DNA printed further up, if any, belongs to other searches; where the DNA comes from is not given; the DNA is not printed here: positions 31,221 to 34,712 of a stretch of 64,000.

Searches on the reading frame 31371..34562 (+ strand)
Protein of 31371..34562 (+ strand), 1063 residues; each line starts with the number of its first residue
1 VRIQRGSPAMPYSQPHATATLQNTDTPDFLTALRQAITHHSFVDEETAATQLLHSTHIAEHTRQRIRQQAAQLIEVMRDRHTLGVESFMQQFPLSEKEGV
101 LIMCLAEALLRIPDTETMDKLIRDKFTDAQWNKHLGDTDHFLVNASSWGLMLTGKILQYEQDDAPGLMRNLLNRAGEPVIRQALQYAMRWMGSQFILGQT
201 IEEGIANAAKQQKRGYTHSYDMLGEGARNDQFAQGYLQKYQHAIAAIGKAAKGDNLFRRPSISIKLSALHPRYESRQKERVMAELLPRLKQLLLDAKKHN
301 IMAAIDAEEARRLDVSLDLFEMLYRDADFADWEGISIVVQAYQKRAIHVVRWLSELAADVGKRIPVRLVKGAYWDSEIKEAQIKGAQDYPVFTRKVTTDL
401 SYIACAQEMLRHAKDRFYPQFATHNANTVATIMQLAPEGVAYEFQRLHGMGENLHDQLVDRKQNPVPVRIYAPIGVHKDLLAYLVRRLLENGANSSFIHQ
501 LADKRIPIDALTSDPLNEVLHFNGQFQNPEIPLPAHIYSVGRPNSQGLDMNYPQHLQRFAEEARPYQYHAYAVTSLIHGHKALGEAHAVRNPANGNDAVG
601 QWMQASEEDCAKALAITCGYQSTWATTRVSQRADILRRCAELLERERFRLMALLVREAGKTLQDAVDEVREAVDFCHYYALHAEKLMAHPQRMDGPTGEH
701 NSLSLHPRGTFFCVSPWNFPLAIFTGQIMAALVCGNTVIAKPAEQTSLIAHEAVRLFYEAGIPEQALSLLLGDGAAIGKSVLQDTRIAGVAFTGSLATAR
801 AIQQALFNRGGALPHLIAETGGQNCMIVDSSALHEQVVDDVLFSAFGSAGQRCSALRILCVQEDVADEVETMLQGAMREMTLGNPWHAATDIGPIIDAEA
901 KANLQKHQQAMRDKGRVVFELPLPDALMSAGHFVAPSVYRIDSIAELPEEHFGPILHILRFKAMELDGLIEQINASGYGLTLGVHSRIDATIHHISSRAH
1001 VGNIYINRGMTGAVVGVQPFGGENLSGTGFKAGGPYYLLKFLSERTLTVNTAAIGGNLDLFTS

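Call 40: search_protein_families(library=pfam, proteins=[window:31371-34562:+], max_evalue=0.001)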
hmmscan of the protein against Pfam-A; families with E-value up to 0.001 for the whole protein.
window:31371-34562:+ (1063 aa): 4 families
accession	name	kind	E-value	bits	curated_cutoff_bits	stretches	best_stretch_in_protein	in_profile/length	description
PF00171.27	Aldedh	-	5.6e-109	365.2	23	1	586-1045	8-459/461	Aldehyde dehydrogenase family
PF01619.24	Pro_dh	-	1.8e-96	323.4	27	1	207-500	4-278/278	Proline dehydrogenase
PF14850.11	Pro_dh-DNA_bdg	-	9.5e-43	145.7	27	1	85-195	2-112/112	DNA-binding domain of Proline dehydrogenase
PF18327.6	PRODH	-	6.2e-07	30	26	1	31-78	1-48/48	Proline utilization A proline dehydrogenase N-terminal domain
